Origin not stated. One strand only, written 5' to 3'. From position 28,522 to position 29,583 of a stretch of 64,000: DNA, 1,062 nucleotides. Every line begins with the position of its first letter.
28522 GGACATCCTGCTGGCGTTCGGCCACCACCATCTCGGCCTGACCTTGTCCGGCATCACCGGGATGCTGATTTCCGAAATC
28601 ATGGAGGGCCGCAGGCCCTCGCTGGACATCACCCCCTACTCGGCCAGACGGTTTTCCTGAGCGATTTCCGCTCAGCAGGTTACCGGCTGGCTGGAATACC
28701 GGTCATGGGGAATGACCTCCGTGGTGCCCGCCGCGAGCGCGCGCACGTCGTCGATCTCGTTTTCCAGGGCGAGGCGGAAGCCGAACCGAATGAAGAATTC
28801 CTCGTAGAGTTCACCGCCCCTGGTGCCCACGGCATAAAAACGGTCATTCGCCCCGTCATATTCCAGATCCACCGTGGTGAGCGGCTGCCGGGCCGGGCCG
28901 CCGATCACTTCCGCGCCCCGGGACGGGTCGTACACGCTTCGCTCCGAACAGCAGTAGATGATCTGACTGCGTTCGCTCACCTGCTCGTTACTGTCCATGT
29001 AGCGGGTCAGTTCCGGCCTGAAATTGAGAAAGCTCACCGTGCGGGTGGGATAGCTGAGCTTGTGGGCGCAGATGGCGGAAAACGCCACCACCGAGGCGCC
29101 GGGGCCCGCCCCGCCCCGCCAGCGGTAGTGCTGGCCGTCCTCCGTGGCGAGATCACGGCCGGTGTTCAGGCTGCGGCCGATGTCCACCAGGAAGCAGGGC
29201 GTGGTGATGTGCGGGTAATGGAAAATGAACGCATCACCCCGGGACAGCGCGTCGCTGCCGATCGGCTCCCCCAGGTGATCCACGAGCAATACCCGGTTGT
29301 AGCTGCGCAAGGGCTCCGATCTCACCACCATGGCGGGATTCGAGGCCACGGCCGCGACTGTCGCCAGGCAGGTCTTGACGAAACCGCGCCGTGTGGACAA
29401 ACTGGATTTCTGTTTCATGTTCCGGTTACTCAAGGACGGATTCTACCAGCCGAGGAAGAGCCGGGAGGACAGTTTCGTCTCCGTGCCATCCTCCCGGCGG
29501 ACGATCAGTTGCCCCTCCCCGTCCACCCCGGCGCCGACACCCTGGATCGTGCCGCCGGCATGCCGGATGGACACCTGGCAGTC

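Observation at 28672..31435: Uncharacterised four-gene operon: hypothetical, secreted ankyrin, degenerate BirA-like, Tat-exported Rieske-like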

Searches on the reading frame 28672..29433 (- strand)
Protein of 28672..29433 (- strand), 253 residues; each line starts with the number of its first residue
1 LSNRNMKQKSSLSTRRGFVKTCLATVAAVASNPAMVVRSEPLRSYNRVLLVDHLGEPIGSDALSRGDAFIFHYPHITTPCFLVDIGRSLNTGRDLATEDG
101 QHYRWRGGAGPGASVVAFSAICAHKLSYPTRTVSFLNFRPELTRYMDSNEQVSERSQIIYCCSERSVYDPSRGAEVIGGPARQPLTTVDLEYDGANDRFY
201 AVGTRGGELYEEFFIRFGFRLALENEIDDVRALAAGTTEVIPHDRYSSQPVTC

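Call 3: search_protein_families(library=pfam, proteins=[window:28672-29433:-], max_evalue=0.1)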
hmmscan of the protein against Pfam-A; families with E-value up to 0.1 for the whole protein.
window:28672-29433:- (253 aa): 1 family
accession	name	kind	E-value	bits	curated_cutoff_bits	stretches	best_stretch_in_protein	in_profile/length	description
PF15354.11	KAAG1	-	0.091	13.8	27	0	101-151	21-71/84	Kidney-associated antigen 1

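Call 4: search_protein_families(library=ncbifam, proteins=[window:28672-29433:-], max_evalue=0.1)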
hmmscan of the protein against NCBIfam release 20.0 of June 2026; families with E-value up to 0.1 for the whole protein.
window:28672-29433:- (253 aa): 3 families
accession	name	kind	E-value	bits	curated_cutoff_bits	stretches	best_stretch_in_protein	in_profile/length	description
TIGR03171.1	soxL2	equivalog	6.1e-24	84.6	582.1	1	14-211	62-285/321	Rieske iron-sulfur protein SoxL2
TIGR02694.1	arsenite_ox_S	equivalog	1.8e-10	40.8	95.65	2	151-205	66-119/129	arsenate reductase (azurin) small subunit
TIGR01409.1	TAT_signal_seq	domain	0.01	16.2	16.7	1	14-31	2-19/29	twin-arginine translocation signal domain-containing protein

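Call 10: search_solved_structures(query=window:28675-29418:-, max_evalue=1, show_alignments=2)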
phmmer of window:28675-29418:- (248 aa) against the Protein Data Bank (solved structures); distinct sequences matched with E-value up to 1: 15.
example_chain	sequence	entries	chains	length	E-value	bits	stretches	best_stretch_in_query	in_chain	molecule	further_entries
1jm1_A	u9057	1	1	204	2.7e-10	43.1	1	63-201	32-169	Rieske iron-sulfur protein soxF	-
8rtl_B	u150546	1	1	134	7.5e-06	28.6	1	151-201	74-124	Arsenite oxidase subunit AioB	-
8rtl_D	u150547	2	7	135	7.7e-06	28.5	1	151-201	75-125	Arsenite oxidase subunit AioB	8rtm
8cgs_B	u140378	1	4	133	2.3e-05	27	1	151-201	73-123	AioB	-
8cff_B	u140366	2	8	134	2.4e-05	26.9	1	151-201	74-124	Arsenite oxidase subunit AioB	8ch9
1g8k_B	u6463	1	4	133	2.7e-05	26.7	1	151-201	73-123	ARSENITE OXIDASE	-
1g8j_B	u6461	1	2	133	3.3e-05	26.4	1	151-201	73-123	ARSENITE OXIDASE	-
3fou_A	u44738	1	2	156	0.0004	22.9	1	35-120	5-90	Quinol-cytochrome c reductase, Rieske iron-sulfur subunit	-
1nyk_A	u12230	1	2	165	0.00048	22.6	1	35-120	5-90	Rieske iron-sulfur protein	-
5nqd_B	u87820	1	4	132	0.00085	21.8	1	99-121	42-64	Arsenite oxidase small subunit AioB Rieske [2Fe-2S] cluster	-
8ed4_B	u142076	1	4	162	0.0012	21.3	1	99-120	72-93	AroB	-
4aay_B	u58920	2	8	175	0.0014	21.1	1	99-120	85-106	AROB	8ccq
8r3a_B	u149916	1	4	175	0.0021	20.5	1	99-121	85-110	Arsenite oxidase small subunit AioB Rieske [2Fe-2S] cluster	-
7a4y_A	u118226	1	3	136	0.67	12.3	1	95-184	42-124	Nanobody Nb34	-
4axg_C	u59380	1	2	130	0.71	12.3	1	21-102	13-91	PROTEIN CUP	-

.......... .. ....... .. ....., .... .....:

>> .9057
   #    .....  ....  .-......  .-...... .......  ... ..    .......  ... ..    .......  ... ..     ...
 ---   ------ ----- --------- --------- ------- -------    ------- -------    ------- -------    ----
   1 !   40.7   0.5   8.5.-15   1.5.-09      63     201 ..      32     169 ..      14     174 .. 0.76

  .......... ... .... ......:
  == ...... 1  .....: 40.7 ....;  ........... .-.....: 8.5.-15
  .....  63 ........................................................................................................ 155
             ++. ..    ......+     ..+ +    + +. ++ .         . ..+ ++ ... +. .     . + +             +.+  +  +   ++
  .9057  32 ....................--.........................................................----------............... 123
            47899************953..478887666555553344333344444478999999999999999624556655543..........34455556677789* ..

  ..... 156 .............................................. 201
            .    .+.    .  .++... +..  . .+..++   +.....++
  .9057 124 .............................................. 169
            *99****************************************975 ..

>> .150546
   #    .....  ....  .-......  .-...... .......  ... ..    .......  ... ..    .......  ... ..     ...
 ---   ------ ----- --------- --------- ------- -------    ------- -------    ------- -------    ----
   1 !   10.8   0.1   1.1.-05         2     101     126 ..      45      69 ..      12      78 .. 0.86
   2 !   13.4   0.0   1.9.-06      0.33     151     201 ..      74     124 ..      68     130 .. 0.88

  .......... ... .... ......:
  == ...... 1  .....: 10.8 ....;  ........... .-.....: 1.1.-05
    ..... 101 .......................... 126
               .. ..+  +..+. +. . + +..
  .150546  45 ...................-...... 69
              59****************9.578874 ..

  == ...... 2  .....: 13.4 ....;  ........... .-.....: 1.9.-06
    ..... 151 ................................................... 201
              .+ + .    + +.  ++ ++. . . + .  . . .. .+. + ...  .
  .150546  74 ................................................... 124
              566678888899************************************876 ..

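Call 18: find_homologous_proteins(query=window:28675-29418:-)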
Query window:28675-29418:- (248 aa): 2292 proteins with E <= 0.001 among 5257 candidates; the best 120 are listed.
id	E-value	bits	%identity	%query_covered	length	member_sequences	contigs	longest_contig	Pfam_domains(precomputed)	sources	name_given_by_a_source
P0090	2.9e-164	562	100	100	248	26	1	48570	-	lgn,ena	-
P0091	9.4e-145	498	88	100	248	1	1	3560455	-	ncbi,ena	-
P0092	1.4e-136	471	83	100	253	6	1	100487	-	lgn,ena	-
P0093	6.3e-119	414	73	100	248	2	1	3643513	-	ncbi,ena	-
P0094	2.8e-114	398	68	100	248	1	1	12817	-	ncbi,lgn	-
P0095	4.1e-110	385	67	100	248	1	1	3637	-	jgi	jgi:Rieske Fe-S protein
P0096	5.0e-110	384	67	100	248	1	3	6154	-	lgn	-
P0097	1.8e-107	376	68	97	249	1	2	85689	-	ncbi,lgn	-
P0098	2.0e-104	366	64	96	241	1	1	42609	-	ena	-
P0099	2.9e-99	349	61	97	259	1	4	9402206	-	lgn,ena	-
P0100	7.1e-97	341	58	100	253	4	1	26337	-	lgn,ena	-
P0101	8.6e-96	338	59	96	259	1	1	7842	-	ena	-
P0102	4.1e-95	336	60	97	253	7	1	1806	-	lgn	-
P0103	5.0e-95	335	57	99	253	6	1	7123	-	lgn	-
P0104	6.3e-95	335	63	91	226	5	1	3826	-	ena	-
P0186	4.3e-76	273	48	96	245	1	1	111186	-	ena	-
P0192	7.3e-76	273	50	97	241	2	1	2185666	-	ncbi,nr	ncbi:MAG: hypothetical protein JSW09_09585 [Pseudomonadota bacterium]|nr:MAG: hypothetical protein J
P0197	1.3e-75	272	49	96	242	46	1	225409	-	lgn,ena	-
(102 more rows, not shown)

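Call 21: find_encoding_contigs(protein=P0192, flank=10000, max_places=2)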
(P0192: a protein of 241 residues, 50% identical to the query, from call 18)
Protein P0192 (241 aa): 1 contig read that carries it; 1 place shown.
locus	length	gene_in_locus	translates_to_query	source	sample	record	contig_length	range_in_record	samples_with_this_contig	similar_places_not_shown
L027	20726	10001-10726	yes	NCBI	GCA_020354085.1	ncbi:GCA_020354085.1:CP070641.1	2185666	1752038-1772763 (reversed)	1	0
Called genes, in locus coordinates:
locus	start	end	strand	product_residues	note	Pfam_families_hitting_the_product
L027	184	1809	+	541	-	PF00270:DEAD, PF04851:ResIII, PF00271:Helicase_C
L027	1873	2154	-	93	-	-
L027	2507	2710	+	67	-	PF04102:SlyX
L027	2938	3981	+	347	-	PF00248:Aldo_ket_red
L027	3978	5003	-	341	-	PF10017:Methyltransf_33, PF13649:Methyltransf_25 (weak)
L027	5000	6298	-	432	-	PF12867:DinB_2 (weak), PF03781:FGE-sulfatase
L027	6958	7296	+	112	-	PF11743:DUF3301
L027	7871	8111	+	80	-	PF08670:MEKHLA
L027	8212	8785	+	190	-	PF23234:WHD_4th_Lhr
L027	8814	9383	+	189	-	PF03848:TehB, PF13489:Methyltransf_23 (faint), PF08241:Methyltransf_11, PF08242:Methyltransf_12 (weak), PF13649:Methyltransf_25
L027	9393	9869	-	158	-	PF20115:DUF6505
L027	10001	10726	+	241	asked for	-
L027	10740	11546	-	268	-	-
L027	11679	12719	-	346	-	PF01292:Ni_hydr_CYTB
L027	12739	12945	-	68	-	-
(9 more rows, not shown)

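Call 22: find_encoding_contigs(protein=P0197, flank=10000, max_places=2)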
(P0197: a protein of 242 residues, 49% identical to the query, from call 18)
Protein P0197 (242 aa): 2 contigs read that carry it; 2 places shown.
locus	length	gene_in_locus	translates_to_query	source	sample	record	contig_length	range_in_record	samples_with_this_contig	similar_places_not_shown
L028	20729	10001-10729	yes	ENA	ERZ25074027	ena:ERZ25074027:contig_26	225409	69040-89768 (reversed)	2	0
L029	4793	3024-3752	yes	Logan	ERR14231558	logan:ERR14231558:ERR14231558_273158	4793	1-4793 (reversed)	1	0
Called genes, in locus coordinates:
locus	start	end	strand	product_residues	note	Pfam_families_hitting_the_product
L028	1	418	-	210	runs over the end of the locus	PF00583:Acetyltransf_1, PF13673:Acetyltransf_10 (weak), PF13508:Acetyltransf_7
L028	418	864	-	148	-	PF00583:Acetyltransf_1, PF13673:Acetyltransf_10 (weak), PF13508:Acetyltransf_7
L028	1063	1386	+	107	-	PF09413:DUF2007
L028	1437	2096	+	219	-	PF02798:GST_N (weak), PF13409:GST_N_2, PF13417:GST_N_3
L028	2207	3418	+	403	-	PF02771:Acyl-CoA_dh_N, PF02770:Acyl-CoA_dh_M, PF00441:Acyl-CoA_dh_1, PF08028:Acyl-CoA_dh_2 (faint)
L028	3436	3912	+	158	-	PF20115:DUF6505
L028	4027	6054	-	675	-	PF00082:Peptidase_S8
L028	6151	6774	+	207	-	PF24746:DUF7694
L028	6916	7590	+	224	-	PF16917:BPL_LplA_LipB_2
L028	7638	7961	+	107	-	-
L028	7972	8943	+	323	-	-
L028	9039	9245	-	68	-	-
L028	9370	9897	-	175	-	-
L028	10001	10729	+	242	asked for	-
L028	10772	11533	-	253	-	PF12796:Ank_2, PF13637:Ank_4 (weak), PF24521:Ank_KRIT1 (weak), PF13857:Ank_5, PF12796:Ank_2, PF00023:Ank (weak), PF13637:Ank_4, PF12796:Ank_2, +2 more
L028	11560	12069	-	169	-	-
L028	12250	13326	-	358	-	PF01292:Ni_hydr_CYTB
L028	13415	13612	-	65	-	-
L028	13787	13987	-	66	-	-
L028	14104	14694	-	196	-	PF14697:Fer4_21 (faint), PF13187:Fer4_9 (faint), PF13247:Fer4_11, PF00037:Fer4, PF12797:Fer4_2 (weak), PF12837:Fer4_6, PF13237:Fer4_10 (weak), PF12838:Fer4_7 (weak)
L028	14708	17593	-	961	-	PF04879:Molybdop_Fe4S4, PF00384:Molybdopterin, PF01568:Molydop_binding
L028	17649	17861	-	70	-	-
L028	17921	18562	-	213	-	PF02613:Nitrate_red_del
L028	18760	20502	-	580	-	PF12797:Fer4_2 (faint), PF12800:Fer4_4 (faint), PF12837:Fer4_6 (faint), PF13237:Fer4_10 (weak), PF00037:Fer4 (weak), PF12838:Fer4_7, PF13187:Fer4_9, PF13237:Fer4_10 (weak), +4 more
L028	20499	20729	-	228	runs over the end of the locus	PF11748:DUF3306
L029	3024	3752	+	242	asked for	-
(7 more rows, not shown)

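Call 36: find_encoding_contigs(protein=P0099, flank=10000, max_places=1)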
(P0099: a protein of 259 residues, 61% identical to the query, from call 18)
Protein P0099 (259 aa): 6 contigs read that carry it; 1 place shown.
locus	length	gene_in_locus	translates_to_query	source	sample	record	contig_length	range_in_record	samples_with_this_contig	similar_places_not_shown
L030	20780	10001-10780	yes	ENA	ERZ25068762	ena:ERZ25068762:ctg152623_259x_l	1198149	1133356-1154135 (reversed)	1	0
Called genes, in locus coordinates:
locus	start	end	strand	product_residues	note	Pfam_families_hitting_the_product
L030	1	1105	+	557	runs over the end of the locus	PF12838:Fer4_7 (faint), PF12800:Fer4_4 (faint), PF12837:Fer4_6 (faint), PF13183:Fer4_8 (faint), PF14697:Fer4_21 (weak), PF00037:Fer4 (faint), PF13187:Fer4_9 (weak), PF13237:Fer4_10 (weak), +4 more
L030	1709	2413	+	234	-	PF02613:Nitrate_red_del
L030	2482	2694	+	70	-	-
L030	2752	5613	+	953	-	PF04879:Molybdop_Fe4S4, PF00384:Molybdopterin, PF01568:Molydop_binding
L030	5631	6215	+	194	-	PF13187:Fer4_9 (faint), PF14697:Fer4_21 (faint), PF13247:Fer4_11, PF12797:Fer4_2 (weak), PF12837:Fer4_6, PF13237:Fer4_10 (weak), PF00037:Fer4, PF12838:Fer4_7 (weak)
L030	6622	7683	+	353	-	PF01292:Ni_hydr_CYTB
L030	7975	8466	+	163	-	-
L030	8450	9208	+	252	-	-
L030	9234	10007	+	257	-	PF16917:BPL_LplA_LipB_2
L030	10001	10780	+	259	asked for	-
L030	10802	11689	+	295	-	PF00892:EamA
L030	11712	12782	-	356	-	PF00005:ABC_tran, PF13304:AAA_21 (weak), PF08402:TOBE_2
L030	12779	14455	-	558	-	PF00528:BPD_transp_1 (weak)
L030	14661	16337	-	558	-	PF04116:FA_hydroxylase, PF13531:SBP_bac_11, PF01547:SBP_bac_1, PF13416:SBP_bac_8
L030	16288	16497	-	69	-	-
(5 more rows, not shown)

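Call 37: find_encoding_contigs(protein=P0186, flank=10000, max_places=1)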
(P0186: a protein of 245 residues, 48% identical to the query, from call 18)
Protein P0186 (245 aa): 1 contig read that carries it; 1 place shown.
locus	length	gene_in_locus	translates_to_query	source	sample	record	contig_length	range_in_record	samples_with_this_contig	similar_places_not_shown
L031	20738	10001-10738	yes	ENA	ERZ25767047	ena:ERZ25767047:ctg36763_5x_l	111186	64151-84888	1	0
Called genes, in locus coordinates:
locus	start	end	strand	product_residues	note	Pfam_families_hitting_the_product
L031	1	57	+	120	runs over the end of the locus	PF11748:DUF3306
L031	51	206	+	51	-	-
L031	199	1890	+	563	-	PF12800:Fer4_4 (faint), PF12837:Fer4_6 (faint), PF13237:Fer4_10 (weak), PF14697:Fer4_21 (faint), PF00037:Fer4 (faint), PF12838:Fer4_7 (weak), PF12838:Fer4_7 (weak), PF13187:Fer4_9 (weak), +3 more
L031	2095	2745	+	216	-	PF02613:Nitrate_red_del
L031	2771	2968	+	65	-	-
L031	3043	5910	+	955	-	PF04879:Molybdop_Fe4S4, PF00384:Molybdopterin, PF01568:Molydop_binding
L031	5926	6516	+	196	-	PF13187:Fer4_9 (faint), PF14697:Fer4_21 (faint), PF13247:Fer4_11, PF00037:Fer4, PF12797:Fer4_2 (weak), PF12837:Fer4_6, PF13237:Fer4_10 (weak), PF12838:Fer4_7 (weak)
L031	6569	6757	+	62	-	-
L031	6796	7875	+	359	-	PF01292:Ni_hydr_CYTB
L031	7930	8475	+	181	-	-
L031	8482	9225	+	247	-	PF12796:Ank_2, PF12796:Ank_2, PF12796:Ank_2, PF13637:Ank_4, PF12796:Ank_2, PF13637:Ank_4, PF13637:Ank_4, PF12796:Ank_2, +5 more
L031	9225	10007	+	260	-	PF16917:BPL_LplA_LipB_2, PF03099:BPL_LplA_LipB (weak)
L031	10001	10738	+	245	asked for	-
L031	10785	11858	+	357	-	PF01883:FeS_assembly_P, PF00142:Fer4_NifH (faint), PF01656:CbiA, PF02374:ArsA_ATPase (faint), PF09140:MipZ, PF10609:ParA, PF13614:AAA_31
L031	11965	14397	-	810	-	PF01266:DAO, PF07992:Pyr_redox_2 (faint), PF13738:Pyr_redox_3 (weak), PF16350:FAO_M, PF01571:GCV_T, PF08669:GCV_T_C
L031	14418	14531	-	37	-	-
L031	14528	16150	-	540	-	PF00501:AMP-binding, PF13193:AMP-binding_C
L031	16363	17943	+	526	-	-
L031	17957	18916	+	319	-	-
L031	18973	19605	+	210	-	PF01810:LysE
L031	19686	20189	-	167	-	PF00903:Glyoxalase, PF12681:Glyoxalase_2 (weak)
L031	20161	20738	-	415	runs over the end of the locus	PF01042:Ribonuc_L-PSP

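Call 43: find_related_loci(query=A3, collection=metagenome_contigs, flank=10000)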
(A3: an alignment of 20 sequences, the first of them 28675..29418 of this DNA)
Query A3 (248 aa) in metagenome_contigs; peptide patterns used: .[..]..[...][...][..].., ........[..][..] (x = any residue, [..] = any of these).
600 stretches matched a pattern (row limit reached: there are more); 347 encode a relative of the query (tblastn E <= 1e-3); the best 80 are kept; 80 distinct loci.
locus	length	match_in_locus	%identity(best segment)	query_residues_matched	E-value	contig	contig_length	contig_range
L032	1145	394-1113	51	10-248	1e-90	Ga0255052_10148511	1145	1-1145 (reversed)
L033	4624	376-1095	50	10-248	8e-83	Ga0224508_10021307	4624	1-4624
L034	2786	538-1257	53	10-248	8e-84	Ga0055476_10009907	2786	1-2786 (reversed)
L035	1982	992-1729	51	4-248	7e-85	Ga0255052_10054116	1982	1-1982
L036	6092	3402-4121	51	9-248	2e-81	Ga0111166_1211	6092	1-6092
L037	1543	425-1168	50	2-248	3e-85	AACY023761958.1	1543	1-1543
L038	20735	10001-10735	52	4-248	1e-80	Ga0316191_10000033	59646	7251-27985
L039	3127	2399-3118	50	10-248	1e-80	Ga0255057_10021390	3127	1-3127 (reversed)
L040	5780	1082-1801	52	10-248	2e-79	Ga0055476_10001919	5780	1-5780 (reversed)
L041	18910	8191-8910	50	10-248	2e-79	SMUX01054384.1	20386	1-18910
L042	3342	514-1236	50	10-248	9e-80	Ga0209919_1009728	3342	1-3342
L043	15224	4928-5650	50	10-248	6e-79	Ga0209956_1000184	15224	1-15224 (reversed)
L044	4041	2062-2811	47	1-248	6e-79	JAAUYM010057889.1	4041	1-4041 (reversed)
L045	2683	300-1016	49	10-248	3e-80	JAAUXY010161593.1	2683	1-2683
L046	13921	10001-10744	47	1-248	2e-78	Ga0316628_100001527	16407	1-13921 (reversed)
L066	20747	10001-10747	45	1-248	5e-76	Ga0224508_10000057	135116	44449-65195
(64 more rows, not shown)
